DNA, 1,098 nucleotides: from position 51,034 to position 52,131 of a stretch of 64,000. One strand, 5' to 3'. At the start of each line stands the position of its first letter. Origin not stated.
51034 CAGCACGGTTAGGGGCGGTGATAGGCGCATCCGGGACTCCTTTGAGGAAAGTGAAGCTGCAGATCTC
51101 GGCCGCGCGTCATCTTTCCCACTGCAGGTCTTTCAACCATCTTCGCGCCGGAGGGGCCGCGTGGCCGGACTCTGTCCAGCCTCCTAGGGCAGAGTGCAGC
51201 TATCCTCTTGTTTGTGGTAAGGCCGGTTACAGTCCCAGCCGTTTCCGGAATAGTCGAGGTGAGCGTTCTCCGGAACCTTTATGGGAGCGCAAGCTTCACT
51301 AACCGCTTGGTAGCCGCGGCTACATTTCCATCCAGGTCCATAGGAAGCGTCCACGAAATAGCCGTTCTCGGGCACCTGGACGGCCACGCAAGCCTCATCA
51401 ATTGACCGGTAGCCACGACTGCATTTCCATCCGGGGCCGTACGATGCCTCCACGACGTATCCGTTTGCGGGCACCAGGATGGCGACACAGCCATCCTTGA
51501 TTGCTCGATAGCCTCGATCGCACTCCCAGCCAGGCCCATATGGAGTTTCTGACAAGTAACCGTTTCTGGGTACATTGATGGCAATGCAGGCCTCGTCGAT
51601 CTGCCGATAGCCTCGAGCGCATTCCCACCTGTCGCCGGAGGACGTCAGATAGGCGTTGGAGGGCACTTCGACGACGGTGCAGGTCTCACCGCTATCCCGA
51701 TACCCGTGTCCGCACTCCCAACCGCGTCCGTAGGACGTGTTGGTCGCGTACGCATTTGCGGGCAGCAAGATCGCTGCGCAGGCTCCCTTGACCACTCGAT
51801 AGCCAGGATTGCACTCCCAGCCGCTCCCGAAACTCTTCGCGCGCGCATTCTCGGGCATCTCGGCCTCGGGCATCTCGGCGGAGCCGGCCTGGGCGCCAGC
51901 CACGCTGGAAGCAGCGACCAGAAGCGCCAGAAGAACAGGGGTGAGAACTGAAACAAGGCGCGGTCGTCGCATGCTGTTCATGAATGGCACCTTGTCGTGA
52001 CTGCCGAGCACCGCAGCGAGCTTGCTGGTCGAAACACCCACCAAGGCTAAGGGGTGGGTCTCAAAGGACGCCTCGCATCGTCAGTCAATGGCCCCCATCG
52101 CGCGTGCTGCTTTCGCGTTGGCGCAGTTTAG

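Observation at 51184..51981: Secreted cysteine-rich protein built from about 7 tandem 30-aa repeats (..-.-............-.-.)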

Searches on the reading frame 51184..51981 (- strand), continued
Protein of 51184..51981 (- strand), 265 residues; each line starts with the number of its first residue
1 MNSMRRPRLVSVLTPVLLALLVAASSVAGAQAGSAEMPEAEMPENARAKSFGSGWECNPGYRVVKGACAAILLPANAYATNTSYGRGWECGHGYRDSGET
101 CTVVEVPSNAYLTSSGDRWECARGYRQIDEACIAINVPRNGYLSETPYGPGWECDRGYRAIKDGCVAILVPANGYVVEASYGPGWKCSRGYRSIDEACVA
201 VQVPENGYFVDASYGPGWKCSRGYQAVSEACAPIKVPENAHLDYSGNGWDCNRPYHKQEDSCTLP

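Call 52: search_protein_families(library=pfam, proteins=[P0310, P0323, P0325, P0294, P0337, P0326, P0241, P0268, P0270, P0255], max_evalue=0.001)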
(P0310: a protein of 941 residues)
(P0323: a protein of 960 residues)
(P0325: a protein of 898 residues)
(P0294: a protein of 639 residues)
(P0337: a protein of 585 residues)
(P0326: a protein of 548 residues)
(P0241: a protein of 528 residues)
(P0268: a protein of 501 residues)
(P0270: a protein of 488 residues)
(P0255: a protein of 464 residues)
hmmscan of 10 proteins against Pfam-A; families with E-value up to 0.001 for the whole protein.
P0310 (941 aa): 2 families
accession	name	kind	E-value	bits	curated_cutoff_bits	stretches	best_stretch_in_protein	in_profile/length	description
PF05099.18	TerB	-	3.7e-12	47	24.4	1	748-868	4-117/118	Tellurite resistance protein TerB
PF12946.13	EGF_MSP1_1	-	1.1e-09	38.6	27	0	128-155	7-37/37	MSP1 EGF domain 1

P0323 (960 aa): 5 families
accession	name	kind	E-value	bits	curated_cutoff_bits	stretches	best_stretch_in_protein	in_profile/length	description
PF12946.13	EGF_MSP1_1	-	3.4e-18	65.8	27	0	343-371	6-37/37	MSP1 EGF domain 1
PF02493.26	MORN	-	2e-15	56.1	22.5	2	430-450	2-22/23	MORN repeat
PF05099.18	TerB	-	1.5e-09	38.6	24.4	1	768-887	5-117/118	Tellurite resistance protein TerB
PF19202.5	DUF5874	-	3e-07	31.1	27.1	0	291-342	14-67/74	Family of unknown function (DUF5874)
PF05887.16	Trypan_PARP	-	0.00013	22.4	100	1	698-751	58-111/134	Procyclic acidic repetitive protein (PARP)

P0325 (898 aa): 0 families

P0294 (639 aa): 1 family
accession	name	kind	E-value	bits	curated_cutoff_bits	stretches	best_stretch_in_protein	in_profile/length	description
PF12946.13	EGF_MSP1_1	-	4.3e-05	23.9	27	0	137-164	7-37/37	MSP1 EGF domain 1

P0337 (585 aa): 3 families
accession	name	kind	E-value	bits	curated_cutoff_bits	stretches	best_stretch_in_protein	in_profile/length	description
PF12946.13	EGF_MSP1_1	-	9.9e-17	61.1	27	0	519-552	1-37/37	MSP1 EGF domain 1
PF01471.23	PG_binding_1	-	6.7e-13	49.1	23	1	269-318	6-55/57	Putative peptidoglycan binding domain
PF04810.20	zf-Sec23_Sec24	-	2.8e-08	34.1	25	0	405-417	15-27/39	Sec23/Sec24 zinc finger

P0326 (548 aa): 3 families
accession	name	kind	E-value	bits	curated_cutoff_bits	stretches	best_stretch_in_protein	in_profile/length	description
PF01471.23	PG_binding_1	-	3.7e-14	53.1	23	1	235-285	3-53/57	Putative peptidoglycan binding domain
PF12946.13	EGF_MSP1_1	-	4.8e-10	39.7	27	0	345-360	22-37/37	MSP1 EGF domain 1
PF12662.13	cEGF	-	1e-06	28.9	26.6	0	471-487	5-23/24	Complement Clr-like EGF-like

P0241 (528 aa): 1 family
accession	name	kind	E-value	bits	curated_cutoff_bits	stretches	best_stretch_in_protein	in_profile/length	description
PF18046.7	FKBP26_C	-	3e-05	24.6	27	0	52-84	18-48/72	FKBP26_C-terminal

P0268 (501 aa): 1 family
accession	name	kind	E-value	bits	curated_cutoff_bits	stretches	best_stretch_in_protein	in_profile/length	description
PF12946.13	EGF_MSP1_1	-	9.3e-06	26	27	0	298-330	2-37/37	MSP1 EGF domain 1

P0270 (488 aa): 1 family
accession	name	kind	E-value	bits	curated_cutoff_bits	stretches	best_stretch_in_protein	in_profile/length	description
PF12946.13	EGF_MSP1_1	-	0.00042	20.7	27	0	423-454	2-36/37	MSP1 EGF domain 1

P0255 (464 aa): 1 family
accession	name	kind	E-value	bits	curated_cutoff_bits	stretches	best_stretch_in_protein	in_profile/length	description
PF12946.13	EGF_MSP1_1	-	3.5e-09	37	27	0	325-358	2-36/37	MSP1 EGF domain 1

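Call 58: search_protein_families(library=pfam, proteins=[P0242, P0243, P0274, P0285, P0335, P0351, P0358, P0361, P0374, P0375], max_evalue=0.0001)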
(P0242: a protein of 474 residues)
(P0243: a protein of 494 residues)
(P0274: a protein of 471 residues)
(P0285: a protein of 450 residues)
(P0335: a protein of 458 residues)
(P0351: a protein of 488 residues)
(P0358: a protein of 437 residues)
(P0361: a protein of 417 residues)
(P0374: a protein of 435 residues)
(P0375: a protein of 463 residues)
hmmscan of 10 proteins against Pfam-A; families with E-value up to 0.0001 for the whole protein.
P0242 (474 aa): 1 family
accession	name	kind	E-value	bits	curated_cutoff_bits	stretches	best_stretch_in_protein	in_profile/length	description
PF12946.13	EGF_MSP1_1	-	1.3e-11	44.7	27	0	270-304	1-36/37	MSP1 EGF domain 1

P0243 (494 aa): 1 family
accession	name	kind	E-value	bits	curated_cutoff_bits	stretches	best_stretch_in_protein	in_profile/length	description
PF12946.13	EGF_MSP1_1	-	3.6e-07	30.5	27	0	385-419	2-37/37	MSP1 EGF domain 1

P0274 (471 aa): 1 family
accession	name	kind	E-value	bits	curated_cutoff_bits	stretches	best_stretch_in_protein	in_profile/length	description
PF12946.13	EGF_MSP1_1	-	5.3e-06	26.8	27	0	374-405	2-36/37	MSP1 EGF domain 1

P0285 (450 aa): 1 family
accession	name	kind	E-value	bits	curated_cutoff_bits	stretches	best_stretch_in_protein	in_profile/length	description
PF12946.13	EGF_MSP1_1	-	3.4e-05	24.2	27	0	351-383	2-37/37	MSP1 EGF domain 1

P0335 (458 aa): 2 families
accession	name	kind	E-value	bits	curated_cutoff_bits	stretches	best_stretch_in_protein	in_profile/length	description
PF12946.13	EGF_MSP1_1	-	4.2e-07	30.3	27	0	241-275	2-37/37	MSP1 EGF domain 1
PF12662.13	cEGF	-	4.9e-05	23.5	26.6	0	328-343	5-22/24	Complement Clr-like EGF-like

P0351 (488 aa): 2 families
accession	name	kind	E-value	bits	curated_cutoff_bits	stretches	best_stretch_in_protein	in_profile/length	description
PF08238.18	Sel1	-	1.4e-20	73.4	30.7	2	446-480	1-35/36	Sel1 repeat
PF12946.13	EGF_MSP1_1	-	9.2e-11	42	27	0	130-160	5-37/37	MSP1 EGF domain 1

P0358 (437 aa): 3 families
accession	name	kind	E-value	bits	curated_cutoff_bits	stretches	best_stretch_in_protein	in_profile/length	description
PF12946.13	EGF_MSP1_1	-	5.2e-14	52.4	27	0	93-125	2-37/37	MSP1 EGF domain 1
PF06598.16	Chlorovi_GP_rpt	-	4.1e-09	36.8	27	0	94-109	13-27/34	Chlorovirus glycoprotein repeat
PF24644.1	DUF7638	-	5.5e-07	30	27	0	212-238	53-80/106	Domain of unknown function (DUF7638)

P0361 (417 aa): 0 families

P0374 (435 aa): 0 families

P0375 (463 aa): 4 families
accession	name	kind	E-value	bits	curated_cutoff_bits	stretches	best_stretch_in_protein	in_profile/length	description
PF12946.13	EGF_MSP1_1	-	5.6e-23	81.1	27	0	397-430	1-37/37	MSP1 EGF domain 1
PF04810.20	zf-Sec23_Sec24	-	2.9e-14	53.2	25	0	438-450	15-27/39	Sec23/Sec24 zinc finger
PF13236.11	CLU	-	3.2e-06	27.6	24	0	307-326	111-130/225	Clustered mitochondria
PF09132.16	BmKX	-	1.4e-05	25.5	24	0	324-336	14-26/30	BmKX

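Call 60: search_protein_families(library=ncbifam, proteins=[L074:8852-10051:+, L059:10014-11135:+, L075:5311-5625:+, L058:11245-11478:+, L043:11416-11697:+, P0325, P0337], max_evalue=0.001)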
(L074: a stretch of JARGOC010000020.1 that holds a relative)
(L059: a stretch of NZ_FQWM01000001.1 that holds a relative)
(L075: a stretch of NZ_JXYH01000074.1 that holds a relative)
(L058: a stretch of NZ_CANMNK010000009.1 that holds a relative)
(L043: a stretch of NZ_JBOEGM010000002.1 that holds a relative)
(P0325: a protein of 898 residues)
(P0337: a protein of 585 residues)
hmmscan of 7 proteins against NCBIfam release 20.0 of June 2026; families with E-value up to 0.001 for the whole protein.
L074:8852-10051:+ (399 aa): 1 family
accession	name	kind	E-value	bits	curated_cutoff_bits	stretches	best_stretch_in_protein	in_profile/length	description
NF041892.1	DgcN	equivalog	7e-51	173.1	480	1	113-379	58-322/326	N-acetyltransferase DgcN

L059:10014-11135:+ (373 aa): 4 families
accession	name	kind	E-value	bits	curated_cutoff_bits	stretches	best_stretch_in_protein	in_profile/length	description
NF040742.1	racem_Orr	exception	2.6e-80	270.1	480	1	4-345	2-345/351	ornithine racemase Orr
TIGR00492.1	alr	equivalog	3.1e-13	49.4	168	1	6-268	5-267/369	alanine racemase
NF008897.0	PRK11930.1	equivalog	7.9e-06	24.2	804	1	5-164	461-622/822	bifunctional UDP-N-acetylmuramoyl-tripeptide:D-alanyl-D-alanine ligase/alanine racemase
NF033131.1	vanT-G-Cterm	exception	0.0001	21.3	460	1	6-158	5-154/368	serine racemase VanT catalytic subunit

L075:5311-5625:+ (104 aa): 0 families

L058:11245-11478:+ (77 aa): 0 families

L043:11416-11697:+ (93 aa): 0 families

P0325 (898 aa): 3 families
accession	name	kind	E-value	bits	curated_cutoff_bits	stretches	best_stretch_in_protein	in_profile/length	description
NF011463.0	PRK14879.1-4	equivalog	2.2e-06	27.3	188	1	108-176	93-157/237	Kae1-associated kinase Bud32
NF038151.1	lanthi_synth_III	equivalog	1.3e-05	23.8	575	1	146-226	350-425/833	class III lanthionine synthetase LanKC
NF011460.0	PRK14879.1-1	equivalog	0.00011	21.5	199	1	106-176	85-154/232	Kae1-associated kinase Bud32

P0337 (585 aa): 7 families
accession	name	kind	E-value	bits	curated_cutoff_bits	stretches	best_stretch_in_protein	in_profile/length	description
TIGR03874.1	4cys_cytochr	equivalog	8.3e-11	41.8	161.75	0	444-467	30-53/143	c-type cytochrome, methanol metabolism-related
TIGR02869.1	spore_SleB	equivalog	2.4e-07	30.8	236.5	1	269-327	17-74/201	spore cortex-lytic enzyme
TIGR03979.1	His_Ser_Rich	equivalog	7.2e-07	29.4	121.65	1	244-317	110-183/190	His-Xaa-Ser repeat protein HxsA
NF004786.0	PRK06132.1-3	equivalog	5.6e-06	25.4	329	1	266-336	221-289/418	hypothetical protein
NF052377.1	lmo1851_S41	exception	1.3e-05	24.1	725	1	266-321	391-446/468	lmo1851 family serine protease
NF052336.1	PdgHdaseHSB100310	equivalog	3.1e-05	23.5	500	1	260-315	253-308/316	peptidoglycan hydrolase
NF052335.1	PdgHdaseHSB129560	equivalog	0.0001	21.8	500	1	270-315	211-256/330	peptidoglycan hydrolase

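Call 61: find_related_loci(query=A1, collection=viral_contigs, flank=6000)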
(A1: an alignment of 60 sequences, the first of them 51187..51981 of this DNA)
Query A1 (265 aa) in viral_contigs; peptide patterns used: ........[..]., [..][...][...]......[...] (x = any residue, [..] = any of these).
286 stretches matched a pattern, but none encodes a relative of the query by tblastn (E <= 1e-3).

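Call 62: search_protein_families(library=phrogs, proteins=[window:51187-51981:-], max_evalue=0.01)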
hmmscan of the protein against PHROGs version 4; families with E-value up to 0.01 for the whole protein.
window:51187-51981:- (265 aa): 1 family
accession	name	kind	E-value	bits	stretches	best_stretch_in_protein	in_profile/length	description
phrog_19647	-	unknown function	1.7e-05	25.7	1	34-117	9-93/150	-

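Call 74: search_protein_families(library=pfam, proteins=[L058:11245-11475:+, L043:11416-11694:+], max_evalue=0.01)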
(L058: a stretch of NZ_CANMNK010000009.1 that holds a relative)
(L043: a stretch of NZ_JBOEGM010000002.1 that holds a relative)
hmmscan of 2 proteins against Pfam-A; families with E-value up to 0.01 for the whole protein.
L058:11245-11475:+ (77 aa): 0 families

L043:11416-11694:+ (93 aa): 0 families

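Call 83: list_cluster_members(proteins=[P0058, P0070, P0113, P0036, P0045])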
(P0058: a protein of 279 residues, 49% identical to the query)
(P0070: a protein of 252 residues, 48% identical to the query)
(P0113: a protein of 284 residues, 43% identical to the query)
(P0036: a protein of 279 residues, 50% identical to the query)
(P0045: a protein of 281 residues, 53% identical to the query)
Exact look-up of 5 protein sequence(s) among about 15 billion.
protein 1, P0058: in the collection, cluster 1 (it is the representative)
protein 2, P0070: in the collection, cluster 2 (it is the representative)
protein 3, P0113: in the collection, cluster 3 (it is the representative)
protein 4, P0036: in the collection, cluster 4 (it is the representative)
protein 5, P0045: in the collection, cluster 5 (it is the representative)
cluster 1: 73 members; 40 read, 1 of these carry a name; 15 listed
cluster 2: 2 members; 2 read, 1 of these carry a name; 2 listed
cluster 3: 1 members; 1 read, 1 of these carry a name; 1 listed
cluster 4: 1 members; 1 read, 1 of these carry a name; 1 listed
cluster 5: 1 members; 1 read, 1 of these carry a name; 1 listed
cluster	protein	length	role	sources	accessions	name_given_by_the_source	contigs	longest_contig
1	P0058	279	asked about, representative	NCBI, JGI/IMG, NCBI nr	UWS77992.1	hypothetical protein N1037_11900 [Phaeobacter sp. G2] | hypothetical protein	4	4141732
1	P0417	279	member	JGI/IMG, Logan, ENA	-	-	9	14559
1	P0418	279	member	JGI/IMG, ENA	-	-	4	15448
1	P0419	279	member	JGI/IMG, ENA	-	-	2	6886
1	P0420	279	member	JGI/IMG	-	-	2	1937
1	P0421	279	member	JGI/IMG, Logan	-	-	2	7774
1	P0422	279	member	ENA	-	-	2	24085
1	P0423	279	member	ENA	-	-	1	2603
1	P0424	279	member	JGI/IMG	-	-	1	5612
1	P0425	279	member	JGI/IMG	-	-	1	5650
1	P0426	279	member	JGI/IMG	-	-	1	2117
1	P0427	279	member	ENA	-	-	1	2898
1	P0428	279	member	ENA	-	-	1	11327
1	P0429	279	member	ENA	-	-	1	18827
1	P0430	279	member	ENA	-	-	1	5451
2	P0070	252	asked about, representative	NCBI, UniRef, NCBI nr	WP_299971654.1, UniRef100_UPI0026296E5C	hypothetical protein [uncultured Roseobacter sp.] | hypothetical protein n=1 Tax=uncultured Roseobacter sp. TaxID=114847 RepID=UPI0026296E5C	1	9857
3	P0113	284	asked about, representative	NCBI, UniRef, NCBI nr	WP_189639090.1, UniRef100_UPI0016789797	hypothetical protein [Paramylibacter ulvae] | hypothetical protein n=1 Tax=Paramylibacter ulvae TaxID=1651968 RepID=UPI0016789797 | hypothetical protein [Amylibacter ulvae]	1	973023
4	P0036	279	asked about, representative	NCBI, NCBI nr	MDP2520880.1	hypothetical protein Q8W33_20125 [Shimia thalassica] | hypothetical protein [Shimia thalassica]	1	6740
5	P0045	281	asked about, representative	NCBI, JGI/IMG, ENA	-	hypothetical protein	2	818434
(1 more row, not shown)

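Call 89: search_protein_families(library=padloc, proteins=[window:51187-51981:-], max_evalue=0.01)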
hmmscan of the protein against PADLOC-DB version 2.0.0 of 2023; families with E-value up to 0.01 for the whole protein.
window:51187-51981:- (265 aa): 0 families

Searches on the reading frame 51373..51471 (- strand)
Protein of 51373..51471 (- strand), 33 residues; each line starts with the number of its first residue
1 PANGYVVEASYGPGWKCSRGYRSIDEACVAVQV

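Call 57: search_solved_structures(query=A2, max_evalue=10, show_alignments=4)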
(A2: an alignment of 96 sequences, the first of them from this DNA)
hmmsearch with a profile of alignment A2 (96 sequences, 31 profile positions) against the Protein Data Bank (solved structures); distinct sequences matched with E-value up to 10: 7.
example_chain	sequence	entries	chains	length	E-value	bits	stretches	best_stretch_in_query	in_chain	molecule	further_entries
8rde_A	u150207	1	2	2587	2.2e-06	30.6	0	15-29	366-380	Fc fragment of IgG binding protein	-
8r0t_A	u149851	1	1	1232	0.0005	23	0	15-29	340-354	Fc fragment of IgG binding protein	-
1n1i_A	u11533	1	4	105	0.0013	21.7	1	12-28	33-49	Merozoite surface protein-1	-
9fp9_A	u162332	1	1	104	0.072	16.1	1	12-27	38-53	Merozoite surface protein 1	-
2mgr_A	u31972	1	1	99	0.074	16.1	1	12-29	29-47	Merozoite surface protein 1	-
2mgp_A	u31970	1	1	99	0.074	16.1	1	13-29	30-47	Merozoite surface protein 1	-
2npr_A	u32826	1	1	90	0.32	14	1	13-28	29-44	Merozoite surface protein 1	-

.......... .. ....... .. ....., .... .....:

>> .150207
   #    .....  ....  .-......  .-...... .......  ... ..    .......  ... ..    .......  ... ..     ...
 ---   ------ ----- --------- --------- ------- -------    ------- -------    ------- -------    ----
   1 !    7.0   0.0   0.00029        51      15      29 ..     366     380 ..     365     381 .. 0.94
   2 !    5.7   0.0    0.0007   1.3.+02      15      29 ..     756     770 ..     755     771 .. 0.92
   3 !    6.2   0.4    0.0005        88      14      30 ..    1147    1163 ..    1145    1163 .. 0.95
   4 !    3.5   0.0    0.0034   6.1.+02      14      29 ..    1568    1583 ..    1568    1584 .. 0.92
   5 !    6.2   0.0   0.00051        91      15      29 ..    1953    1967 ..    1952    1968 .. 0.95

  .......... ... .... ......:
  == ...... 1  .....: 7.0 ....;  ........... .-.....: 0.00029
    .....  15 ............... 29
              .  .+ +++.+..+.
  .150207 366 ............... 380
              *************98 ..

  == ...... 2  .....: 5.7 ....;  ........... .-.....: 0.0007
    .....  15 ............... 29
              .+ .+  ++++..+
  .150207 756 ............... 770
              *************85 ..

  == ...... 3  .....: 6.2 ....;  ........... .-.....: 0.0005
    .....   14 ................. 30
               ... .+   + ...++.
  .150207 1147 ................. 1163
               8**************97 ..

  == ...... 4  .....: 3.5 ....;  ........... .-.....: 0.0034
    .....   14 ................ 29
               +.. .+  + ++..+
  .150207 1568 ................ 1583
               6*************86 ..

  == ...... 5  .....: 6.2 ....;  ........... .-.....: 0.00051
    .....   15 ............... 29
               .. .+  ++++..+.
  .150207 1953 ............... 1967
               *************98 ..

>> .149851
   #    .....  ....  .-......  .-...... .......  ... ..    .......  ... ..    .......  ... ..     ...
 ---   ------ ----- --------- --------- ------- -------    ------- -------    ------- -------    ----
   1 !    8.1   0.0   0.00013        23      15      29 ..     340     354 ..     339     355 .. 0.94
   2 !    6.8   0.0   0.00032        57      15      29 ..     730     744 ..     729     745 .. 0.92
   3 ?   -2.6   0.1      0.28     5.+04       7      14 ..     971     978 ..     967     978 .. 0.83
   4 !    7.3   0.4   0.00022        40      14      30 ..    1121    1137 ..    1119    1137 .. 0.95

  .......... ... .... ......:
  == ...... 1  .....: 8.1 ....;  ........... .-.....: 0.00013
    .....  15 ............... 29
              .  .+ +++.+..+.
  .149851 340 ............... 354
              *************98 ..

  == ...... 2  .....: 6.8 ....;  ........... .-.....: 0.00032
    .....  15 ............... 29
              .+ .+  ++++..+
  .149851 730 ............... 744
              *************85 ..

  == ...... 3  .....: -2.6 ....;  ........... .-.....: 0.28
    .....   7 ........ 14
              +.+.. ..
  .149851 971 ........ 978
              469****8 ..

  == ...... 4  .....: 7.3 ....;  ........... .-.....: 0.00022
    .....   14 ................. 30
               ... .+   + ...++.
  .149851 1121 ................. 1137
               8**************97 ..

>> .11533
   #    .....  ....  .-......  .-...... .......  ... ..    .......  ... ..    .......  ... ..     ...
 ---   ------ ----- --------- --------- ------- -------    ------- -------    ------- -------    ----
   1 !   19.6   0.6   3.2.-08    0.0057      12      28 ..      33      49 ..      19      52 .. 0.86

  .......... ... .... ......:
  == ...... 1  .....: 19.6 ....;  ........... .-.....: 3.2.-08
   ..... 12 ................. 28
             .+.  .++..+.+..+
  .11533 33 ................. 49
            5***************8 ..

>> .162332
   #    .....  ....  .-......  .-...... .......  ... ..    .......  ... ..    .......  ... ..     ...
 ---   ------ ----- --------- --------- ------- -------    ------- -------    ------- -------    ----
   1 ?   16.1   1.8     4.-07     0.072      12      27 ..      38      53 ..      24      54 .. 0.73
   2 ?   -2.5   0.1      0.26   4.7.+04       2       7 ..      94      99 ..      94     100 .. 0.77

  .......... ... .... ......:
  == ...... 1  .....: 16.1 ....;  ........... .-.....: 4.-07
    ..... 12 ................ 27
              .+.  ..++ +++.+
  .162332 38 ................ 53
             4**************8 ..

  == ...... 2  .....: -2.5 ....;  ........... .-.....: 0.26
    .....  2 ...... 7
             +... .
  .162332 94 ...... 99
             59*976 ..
